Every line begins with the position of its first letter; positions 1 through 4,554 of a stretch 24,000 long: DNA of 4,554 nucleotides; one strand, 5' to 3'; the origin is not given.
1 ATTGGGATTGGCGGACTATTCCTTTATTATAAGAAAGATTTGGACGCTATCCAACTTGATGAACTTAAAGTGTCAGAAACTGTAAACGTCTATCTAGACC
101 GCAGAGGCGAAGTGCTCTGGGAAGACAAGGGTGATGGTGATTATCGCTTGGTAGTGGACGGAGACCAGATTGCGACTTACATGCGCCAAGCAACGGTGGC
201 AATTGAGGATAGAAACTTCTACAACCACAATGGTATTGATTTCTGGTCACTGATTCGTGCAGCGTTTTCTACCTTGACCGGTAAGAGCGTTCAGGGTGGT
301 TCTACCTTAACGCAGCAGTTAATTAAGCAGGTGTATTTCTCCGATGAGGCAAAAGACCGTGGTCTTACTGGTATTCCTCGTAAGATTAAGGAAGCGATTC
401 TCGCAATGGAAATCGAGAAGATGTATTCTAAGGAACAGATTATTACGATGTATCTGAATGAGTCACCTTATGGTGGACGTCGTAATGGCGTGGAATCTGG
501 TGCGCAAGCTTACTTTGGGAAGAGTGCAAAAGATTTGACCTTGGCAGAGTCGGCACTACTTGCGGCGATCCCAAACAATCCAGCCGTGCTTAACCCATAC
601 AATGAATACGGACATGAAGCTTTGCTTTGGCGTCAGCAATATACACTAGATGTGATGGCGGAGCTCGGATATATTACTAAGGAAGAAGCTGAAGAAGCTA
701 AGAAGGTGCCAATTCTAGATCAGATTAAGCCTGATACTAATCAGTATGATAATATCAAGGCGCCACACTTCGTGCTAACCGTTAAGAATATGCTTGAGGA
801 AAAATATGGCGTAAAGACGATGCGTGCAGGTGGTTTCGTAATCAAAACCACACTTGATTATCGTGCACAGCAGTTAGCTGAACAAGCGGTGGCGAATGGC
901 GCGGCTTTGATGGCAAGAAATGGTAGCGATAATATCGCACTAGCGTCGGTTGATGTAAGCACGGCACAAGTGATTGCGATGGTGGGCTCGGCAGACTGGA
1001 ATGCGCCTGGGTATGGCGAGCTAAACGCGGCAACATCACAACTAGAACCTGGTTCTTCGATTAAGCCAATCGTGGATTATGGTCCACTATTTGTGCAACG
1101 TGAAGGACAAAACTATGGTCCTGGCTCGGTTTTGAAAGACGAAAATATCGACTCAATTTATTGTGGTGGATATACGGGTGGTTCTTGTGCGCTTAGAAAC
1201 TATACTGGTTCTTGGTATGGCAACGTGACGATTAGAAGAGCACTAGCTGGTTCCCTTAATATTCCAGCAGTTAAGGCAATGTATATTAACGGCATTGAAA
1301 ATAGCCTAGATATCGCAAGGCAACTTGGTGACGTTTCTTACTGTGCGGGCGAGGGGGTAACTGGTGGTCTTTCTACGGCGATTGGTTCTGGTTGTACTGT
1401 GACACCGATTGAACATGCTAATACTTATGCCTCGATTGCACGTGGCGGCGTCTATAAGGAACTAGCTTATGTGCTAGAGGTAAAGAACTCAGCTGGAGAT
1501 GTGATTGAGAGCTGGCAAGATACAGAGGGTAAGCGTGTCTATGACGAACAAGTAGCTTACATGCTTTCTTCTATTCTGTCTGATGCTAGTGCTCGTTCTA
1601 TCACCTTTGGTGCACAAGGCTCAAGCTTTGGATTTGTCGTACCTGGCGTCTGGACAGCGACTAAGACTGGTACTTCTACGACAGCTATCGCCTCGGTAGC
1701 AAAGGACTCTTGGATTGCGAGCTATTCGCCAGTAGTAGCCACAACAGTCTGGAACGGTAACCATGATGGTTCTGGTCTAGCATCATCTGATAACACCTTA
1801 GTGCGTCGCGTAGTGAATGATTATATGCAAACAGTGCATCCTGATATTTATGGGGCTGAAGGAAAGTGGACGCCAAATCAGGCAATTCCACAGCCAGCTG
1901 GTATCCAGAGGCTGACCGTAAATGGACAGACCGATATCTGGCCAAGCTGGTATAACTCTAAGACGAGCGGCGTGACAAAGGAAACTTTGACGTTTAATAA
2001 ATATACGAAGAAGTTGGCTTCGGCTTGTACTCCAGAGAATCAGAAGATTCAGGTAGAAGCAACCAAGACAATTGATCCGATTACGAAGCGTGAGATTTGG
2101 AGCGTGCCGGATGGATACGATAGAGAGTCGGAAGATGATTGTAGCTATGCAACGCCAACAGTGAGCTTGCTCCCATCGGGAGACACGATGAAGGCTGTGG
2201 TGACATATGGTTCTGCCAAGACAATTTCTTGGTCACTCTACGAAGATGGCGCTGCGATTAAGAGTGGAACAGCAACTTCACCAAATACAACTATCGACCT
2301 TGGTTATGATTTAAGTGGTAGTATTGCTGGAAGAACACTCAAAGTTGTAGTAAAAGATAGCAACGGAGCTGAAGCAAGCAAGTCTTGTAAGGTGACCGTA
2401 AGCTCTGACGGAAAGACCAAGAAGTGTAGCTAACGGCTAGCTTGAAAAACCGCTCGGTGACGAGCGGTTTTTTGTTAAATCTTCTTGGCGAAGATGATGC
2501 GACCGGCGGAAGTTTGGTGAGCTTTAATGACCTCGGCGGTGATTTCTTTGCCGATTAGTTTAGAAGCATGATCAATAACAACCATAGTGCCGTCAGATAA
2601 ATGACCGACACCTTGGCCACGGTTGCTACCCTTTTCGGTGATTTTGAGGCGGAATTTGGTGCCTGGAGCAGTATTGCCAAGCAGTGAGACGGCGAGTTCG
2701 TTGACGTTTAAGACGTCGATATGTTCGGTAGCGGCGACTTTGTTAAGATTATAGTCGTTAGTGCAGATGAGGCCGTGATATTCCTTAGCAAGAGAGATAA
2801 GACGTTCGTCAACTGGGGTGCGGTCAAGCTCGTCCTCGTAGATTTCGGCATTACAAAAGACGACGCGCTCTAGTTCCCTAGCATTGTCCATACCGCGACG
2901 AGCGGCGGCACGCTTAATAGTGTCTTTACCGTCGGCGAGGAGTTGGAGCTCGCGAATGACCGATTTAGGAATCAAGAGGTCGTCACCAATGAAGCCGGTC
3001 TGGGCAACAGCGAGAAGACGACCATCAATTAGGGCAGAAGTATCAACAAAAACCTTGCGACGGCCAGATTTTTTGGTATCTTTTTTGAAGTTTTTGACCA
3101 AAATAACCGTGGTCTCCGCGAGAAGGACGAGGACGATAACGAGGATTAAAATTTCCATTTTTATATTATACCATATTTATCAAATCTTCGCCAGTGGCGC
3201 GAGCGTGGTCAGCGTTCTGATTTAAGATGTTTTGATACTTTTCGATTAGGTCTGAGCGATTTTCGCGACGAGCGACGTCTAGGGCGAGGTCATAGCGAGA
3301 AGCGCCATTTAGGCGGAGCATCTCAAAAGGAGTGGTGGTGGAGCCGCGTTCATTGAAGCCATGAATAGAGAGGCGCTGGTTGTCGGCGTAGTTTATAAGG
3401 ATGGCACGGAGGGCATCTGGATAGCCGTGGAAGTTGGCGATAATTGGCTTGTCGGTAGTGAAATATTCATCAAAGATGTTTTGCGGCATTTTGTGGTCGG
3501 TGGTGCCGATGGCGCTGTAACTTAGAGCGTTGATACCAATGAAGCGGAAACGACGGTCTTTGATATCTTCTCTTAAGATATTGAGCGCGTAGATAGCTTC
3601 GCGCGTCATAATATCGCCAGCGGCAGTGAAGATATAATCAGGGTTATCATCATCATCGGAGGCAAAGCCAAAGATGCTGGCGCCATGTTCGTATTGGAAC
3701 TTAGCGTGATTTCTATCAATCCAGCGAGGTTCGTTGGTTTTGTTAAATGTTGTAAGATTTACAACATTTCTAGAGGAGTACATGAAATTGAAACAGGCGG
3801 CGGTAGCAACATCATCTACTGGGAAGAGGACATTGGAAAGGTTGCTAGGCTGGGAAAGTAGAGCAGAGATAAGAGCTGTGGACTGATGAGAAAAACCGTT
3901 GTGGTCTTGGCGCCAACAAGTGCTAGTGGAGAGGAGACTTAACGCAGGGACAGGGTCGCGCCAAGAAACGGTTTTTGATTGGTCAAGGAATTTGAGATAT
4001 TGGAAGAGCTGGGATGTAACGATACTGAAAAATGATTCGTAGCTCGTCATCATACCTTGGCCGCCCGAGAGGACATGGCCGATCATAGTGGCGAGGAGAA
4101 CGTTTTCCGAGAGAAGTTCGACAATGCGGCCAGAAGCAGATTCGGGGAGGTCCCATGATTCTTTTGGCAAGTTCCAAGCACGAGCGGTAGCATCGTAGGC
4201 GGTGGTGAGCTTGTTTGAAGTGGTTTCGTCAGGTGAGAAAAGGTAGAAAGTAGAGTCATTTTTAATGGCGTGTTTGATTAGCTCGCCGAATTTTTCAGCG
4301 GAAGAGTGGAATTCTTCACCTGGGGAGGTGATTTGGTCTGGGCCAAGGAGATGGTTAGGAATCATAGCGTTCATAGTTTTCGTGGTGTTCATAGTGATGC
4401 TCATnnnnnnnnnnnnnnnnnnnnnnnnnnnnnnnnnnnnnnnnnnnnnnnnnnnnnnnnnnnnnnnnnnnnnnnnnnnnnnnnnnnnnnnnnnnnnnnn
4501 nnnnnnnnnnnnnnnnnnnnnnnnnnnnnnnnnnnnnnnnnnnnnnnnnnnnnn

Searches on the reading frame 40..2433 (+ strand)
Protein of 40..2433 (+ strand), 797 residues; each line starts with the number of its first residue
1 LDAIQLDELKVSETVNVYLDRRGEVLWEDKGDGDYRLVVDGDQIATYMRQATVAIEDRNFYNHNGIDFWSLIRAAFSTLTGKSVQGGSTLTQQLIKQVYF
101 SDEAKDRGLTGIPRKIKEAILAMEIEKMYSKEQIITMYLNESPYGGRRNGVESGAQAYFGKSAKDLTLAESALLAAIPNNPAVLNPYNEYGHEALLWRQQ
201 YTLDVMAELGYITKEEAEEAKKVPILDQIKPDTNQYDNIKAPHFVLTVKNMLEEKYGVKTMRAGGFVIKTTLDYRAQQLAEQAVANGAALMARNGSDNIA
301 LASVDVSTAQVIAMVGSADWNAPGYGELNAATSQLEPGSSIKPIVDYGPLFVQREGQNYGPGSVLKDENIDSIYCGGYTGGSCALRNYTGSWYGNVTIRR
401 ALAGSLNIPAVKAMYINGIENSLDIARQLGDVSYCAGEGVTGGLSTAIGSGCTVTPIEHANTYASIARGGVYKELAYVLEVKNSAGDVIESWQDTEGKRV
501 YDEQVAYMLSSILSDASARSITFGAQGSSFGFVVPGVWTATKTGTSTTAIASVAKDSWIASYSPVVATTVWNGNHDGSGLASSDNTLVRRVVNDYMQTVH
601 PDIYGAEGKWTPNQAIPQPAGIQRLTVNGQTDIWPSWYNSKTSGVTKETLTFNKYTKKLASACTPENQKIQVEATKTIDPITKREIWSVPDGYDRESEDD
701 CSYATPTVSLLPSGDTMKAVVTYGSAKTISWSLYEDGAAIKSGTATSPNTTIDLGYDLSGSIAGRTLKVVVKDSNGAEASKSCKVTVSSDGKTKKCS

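Call 15: search_protein_families(library=pfam, proteins=[window:40-2433:+], max_evalue=0.001)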
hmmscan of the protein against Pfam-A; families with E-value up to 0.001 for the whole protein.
window:40-2433:+ (797 aa): 2 families
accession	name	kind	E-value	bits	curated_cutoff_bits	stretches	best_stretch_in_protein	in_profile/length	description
PF00912.28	Transgly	-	2.3e-54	184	27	1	33-206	11-177/178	Transglycosylase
PF00905.27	Transpeptidase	-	1e-13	51.6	22.1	1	304-570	6-278/299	Penicillin binding protein transpeptidase domain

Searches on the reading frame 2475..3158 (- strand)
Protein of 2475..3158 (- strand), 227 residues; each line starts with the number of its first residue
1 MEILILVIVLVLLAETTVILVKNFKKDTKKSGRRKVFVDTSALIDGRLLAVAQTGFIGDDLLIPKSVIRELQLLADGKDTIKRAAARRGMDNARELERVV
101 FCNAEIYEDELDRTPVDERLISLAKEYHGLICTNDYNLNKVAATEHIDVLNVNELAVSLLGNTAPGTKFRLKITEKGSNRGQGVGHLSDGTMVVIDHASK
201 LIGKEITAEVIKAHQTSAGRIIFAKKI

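Call 15: search_protein_families(library=pfam, proteins=[window:2475-3158:-], max_evalue=0.001)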
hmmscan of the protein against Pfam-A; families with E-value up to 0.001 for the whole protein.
window:2475-3158:- (227 aa): 3 families
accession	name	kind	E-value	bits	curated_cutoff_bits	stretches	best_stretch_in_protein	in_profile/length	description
PF01938.26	TRAM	-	1.7e-08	34.6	21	1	165-218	4-56/61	TRAM domain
PF01850.27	PIN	-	9.2e-05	23.5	23.6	1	36-142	1-118/120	PIN domain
PF18477.7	PIN_9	-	0.00045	20.9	26.3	0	59-151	29-112/116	PIN like domain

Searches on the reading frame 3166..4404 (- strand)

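Call 15: search_protein_families(library=pfam, proteins=[window:3166-4404:-], max_evalue=0.001)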
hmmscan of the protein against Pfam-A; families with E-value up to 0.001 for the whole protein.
window:3166-4404:- (412 aa): 2 families
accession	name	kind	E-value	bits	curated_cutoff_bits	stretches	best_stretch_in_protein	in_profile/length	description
PF03894.20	XFP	-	2.7e-48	164.5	22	1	40-204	4-170/177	D-xylulose 5-phosphate/D-fructose 6-phosphate phosphoketolase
PF09363.15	XFP_C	-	3.8e-45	154.3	23.4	1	222-409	1-195/202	XFP C-terminal domain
